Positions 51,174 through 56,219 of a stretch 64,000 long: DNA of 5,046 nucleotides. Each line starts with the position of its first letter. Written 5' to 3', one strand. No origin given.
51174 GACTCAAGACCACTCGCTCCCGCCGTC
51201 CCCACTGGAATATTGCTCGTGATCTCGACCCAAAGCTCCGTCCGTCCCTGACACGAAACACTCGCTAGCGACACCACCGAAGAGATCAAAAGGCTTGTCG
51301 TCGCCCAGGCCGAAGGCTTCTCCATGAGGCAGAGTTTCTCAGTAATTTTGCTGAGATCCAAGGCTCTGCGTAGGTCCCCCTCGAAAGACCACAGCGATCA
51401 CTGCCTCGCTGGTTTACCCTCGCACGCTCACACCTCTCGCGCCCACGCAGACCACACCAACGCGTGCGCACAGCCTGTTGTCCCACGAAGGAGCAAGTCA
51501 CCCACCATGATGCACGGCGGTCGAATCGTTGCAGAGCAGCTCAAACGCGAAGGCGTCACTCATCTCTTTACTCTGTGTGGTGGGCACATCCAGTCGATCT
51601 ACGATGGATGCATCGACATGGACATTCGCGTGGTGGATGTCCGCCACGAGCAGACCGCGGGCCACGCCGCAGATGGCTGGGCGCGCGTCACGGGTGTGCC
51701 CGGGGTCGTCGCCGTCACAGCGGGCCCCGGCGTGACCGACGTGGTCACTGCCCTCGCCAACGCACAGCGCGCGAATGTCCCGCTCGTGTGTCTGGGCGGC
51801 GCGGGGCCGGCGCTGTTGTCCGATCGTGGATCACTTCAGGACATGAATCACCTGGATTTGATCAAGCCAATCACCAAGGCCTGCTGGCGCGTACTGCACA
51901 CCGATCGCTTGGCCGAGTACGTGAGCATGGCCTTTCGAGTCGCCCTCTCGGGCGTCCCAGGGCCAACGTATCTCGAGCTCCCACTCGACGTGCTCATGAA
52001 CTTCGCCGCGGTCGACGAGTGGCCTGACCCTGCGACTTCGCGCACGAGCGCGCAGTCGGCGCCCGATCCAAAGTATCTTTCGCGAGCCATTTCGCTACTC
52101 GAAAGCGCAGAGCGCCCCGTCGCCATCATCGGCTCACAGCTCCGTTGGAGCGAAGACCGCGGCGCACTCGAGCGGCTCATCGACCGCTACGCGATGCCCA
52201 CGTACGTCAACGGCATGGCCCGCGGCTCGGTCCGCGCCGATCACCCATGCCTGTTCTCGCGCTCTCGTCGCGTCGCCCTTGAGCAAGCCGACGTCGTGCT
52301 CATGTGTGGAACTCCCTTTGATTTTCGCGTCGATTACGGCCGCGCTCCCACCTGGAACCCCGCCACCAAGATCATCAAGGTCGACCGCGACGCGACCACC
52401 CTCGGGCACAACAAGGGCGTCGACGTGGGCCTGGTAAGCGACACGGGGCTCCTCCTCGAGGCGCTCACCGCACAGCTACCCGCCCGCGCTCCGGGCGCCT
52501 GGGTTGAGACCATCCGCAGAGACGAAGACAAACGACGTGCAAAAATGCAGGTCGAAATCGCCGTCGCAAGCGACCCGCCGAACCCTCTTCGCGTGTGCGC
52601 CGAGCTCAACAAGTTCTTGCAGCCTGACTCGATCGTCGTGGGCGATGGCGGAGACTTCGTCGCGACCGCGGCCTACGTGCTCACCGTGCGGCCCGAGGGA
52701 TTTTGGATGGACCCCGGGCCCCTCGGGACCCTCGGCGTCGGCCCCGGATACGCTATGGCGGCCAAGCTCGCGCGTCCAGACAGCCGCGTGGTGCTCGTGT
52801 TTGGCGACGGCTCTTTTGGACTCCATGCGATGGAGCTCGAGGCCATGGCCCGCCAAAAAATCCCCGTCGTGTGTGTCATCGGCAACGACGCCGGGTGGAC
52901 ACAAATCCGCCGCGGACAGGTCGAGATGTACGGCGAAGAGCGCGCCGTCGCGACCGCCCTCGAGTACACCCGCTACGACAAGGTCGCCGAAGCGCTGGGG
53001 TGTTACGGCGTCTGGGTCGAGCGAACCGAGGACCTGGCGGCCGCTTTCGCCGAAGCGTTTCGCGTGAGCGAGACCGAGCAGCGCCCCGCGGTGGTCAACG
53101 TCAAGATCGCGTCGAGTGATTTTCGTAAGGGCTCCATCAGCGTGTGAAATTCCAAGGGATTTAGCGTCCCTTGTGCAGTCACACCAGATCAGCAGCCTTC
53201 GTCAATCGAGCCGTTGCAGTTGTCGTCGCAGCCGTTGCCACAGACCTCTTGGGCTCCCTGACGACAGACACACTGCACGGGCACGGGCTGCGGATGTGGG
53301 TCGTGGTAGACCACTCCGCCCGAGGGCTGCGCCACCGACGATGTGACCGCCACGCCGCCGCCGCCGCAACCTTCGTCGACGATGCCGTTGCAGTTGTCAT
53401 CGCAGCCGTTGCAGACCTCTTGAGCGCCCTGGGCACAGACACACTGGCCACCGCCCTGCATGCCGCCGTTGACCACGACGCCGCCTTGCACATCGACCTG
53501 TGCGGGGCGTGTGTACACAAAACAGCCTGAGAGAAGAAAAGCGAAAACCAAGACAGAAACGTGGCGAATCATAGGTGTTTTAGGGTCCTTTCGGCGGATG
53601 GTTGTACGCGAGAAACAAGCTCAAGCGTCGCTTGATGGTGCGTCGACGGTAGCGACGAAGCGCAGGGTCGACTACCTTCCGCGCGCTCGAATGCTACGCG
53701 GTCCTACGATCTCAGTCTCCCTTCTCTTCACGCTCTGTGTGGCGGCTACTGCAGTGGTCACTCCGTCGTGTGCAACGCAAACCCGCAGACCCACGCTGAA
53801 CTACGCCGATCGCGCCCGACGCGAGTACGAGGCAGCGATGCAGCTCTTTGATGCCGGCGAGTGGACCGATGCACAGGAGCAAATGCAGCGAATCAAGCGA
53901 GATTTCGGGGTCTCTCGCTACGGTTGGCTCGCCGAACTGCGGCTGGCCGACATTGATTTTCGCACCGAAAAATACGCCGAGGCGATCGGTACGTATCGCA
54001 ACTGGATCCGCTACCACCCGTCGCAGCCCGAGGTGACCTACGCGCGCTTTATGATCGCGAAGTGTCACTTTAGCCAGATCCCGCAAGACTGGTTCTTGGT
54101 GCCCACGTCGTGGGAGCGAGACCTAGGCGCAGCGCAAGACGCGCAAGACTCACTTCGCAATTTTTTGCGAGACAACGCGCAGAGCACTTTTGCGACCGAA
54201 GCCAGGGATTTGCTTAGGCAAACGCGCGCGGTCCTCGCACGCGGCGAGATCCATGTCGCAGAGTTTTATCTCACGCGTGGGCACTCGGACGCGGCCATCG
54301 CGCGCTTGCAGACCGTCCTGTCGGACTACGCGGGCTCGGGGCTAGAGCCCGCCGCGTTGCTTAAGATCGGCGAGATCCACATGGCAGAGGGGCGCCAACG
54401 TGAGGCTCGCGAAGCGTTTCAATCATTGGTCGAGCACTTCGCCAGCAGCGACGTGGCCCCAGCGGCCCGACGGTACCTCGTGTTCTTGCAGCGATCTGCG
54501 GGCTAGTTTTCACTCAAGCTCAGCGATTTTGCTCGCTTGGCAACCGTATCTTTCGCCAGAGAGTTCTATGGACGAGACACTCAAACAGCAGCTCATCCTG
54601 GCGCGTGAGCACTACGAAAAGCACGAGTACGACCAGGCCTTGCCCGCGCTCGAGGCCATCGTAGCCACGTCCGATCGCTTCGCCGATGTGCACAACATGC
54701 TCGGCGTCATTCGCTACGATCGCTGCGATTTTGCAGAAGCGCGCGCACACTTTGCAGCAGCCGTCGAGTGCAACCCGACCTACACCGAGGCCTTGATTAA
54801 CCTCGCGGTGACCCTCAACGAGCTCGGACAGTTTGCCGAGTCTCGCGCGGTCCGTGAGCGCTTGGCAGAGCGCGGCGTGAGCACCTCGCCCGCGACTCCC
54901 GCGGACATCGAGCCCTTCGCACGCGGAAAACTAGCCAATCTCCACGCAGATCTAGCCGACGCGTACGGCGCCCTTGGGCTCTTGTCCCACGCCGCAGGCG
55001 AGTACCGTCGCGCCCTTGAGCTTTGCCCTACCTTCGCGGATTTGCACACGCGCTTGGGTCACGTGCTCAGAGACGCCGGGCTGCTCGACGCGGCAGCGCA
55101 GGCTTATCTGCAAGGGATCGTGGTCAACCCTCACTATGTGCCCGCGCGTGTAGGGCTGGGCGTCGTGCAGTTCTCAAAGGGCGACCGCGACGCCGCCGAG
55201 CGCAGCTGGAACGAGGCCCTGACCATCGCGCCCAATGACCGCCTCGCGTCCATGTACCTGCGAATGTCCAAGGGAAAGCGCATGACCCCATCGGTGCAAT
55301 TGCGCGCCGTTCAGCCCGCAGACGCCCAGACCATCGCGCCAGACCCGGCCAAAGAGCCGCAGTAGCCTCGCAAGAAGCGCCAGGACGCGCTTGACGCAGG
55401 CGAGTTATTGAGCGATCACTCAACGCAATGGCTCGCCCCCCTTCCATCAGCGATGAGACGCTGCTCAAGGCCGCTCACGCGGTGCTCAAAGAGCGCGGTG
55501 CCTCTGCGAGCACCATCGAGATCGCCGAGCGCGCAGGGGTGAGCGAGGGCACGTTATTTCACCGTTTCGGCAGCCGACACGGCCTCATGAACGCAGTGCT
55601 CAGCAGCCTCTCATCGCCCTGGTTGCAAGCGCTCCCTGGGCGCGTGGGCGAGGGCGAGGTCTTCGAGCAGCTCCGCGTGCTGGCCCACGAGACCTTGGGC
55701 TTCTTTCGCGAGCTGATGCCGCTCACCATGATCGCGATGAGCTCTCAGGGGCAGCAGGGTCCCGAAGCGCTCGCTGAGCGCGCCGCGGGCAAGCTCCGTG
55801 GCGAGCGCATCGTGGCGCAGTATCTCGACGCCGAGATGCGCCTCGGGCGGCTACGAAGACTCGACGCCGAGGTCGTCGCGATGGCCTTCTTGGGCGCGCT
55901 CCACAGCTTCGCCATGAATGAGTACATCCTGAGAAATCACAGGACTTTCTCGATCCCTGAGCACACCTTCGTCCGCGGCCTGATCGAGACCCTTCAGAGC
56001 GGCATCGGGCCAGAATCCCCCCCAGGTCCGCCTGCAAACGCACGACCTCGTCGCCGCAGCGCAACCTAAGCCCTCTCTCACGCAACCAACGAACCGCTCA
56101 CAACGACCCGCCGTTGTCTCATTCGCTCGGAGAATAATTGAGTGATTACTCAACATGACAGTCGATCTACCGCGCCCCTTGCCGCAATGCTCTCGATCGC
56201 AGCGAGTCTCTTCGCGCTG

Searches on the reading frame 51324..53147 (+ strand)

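Call 49: search_protein_families(library=pfam, proteins=[window:51324-53147:+], max_evalue=0.001)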
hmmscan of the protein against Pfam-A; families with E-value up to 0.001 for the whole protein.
window:51324-53147:+ (607 aa): 3 families
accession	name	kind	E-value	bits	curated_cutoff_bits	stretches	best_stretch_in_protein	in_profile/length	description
PF02776.23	TPP_enzyme_N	-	2.2e-36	124.7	26.8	1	63-176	1-116/119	Thiamine pyrophosphate enzyme, N-terminal TPP binding domain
PF02775.26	TPP_enzyme_C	-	1.2e-30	106.7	21.9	1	441-593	1-151/151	Thiamine pyrophosphate enzyme, C-terminal TPP binding domain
PF00205.28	TPP_enzyme_M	-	7.2e-27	94.2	30.4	1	253-381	2-137/137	Thiamine pyrophosphate enzyme, central domain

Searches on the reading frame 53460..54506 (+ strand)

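Call 49: search_protein_families(library=pfam, proteins=[window:53460-54506:+], max_evalue=0.001)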
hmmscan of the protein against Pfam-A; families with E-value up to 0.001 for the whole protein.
window:53460-54506:+ (348 aa): 8 families
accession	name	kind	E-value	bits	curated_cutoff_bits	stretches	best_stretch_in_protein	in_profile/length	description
PF13525.12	YfiO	-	3e-29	102.7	25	1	120-319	6-200/203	Outer membrane lipoprotein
PF13174.12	TPR_6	-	2.3e-13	50.2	26.3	1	299-330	2-33/33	Tetratricopeptide repeat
PF13432.12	TPR_16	-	1.4e-10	41.8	32.7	1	270-325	7-59/65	Tetratricopeptide repeat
PF13512.12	TPR_18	-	1.9e-10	41.5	21.9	1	121-250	12-143/145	Tetratricopeptide repeat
PF09976.15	TPR_21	-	3.3e-08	33.9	25.5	1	115-180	35-100/193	Tetratricopeptide repeat-like domain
PF13428.12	TPR_14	-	5.4e-07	30.1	23.5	0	297-330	1-34/44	Tetratricopeptide repeat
PF14559.12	TPR_19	-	9.7e-06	26.3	25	0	272-331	3-60/68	Tetratricopeptide repeat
PF07719.23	TPR_2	-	1.2e-05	25.4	27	0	298-325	2-29/34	Tetratricopeptide repeat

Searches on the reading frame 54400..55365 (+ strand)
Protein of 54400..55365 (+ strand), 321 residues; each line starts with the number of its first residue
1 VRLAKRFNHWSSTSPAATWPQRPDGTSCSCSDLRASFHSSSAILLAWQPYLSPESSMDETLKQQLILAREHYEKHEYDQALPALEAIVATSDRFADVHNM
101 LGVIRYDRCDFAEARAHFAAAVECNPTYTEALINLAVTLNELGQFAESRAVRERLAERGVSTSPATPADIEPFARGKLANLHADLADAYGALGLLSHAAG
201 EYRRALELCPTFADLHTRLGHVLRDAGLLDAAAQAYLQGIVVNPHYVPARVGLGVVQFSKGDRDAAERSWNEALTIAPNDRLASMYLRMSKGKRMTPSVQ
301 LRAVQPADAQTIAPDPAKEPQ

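Call 49: search_protein_families(library=pfam, proteins=[window:54400-55365:+], max_evalue=0.001)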
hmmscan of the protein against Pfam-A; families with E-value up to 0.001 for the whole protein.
window:54400-55365:+ (321 aa): 13 families
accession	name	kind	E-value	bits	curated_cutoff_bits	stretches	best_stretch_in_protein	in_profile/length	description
PF00515.34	TPR_1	-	2.1e-23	81.5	27.8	0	251-280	5-34/34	Tetratricopeptide repeat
PF07719.23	TPR_2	-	1.7e-22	78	27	1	95-128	1-34/34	Tetratricopeptide repeat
PF13431.12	TPR_17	-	1.8e-16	59.4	24.4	2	118-149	2-33/34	Tetratricopeptide repeat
PF13414.12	TPR_11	-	4.8e-16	58.6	26.8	2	187-223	2-38/42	TPR repeat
PF13432.12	TPR_16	-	5.2e-15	56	32.7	2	67-127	3-63/65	Tetratricopeptide repeat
PF13428.12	TPR_14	-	4.4e-14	52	23.5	1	180-220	2-42/44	Tetratricopeptide repeat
PF14559.12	TPR_19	-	2.2e-13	50.7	25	1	110-158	6-54/68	Tetratricopeptide repeat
PF13181.12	TPR_8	-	8.6e-13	47.8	25.7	0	249-280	3-34/34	Tetratricopeptide repeat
PF13424.12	TPR_12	-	1.1e-07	32.3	30.1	0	95-149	3-65/77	Tetratricopeptide repeat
PF20308.4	TPR-S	-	2.2e-06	28.6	27.6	0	110-208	1-88/102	Tetratricopeptide Repeats-Sensor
PF13374.12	TPR_10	-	4.1e-05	23.9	27.5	0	131-150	4-23/42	Tetratricopeptide repeat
PF23914.1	TPR_CcmH_CycH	-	0.00011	22.5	42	0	191-280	62-154/158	Cytochrome c-type biogenesis protein H TPR domain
PF17874.7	TPR_MalT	-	0.00035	20.4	45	1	185-295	86-209/336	MalT-like TPR region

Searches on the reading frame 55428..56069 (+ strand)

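Call 49: search_protein_families(library=pfam, proteins=[window:55428-56069:+], max_evalue=0.001)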
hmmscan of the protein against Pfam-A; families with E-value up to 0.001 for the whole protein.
window:55428-56069:+ (213 aa): 3 families
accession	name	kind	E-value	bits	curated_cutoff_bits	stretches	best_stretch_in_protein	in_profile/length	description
PF00440.29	TetR_N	-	3e-12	46.5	24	1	12-57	1-47/47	Bacterial regulatory proteins, tetR family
PF14246.11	TetR_C_7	-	3.7e-05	24.1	22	1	119-170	42-93/119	AefR-like transcriptional repressor, C-terminal domain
PF17932.6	TetR_C_24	-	8.9e-05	23.2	26.4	1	77-161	3-87/114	Tetracyclin repressor-like, C-terminal domain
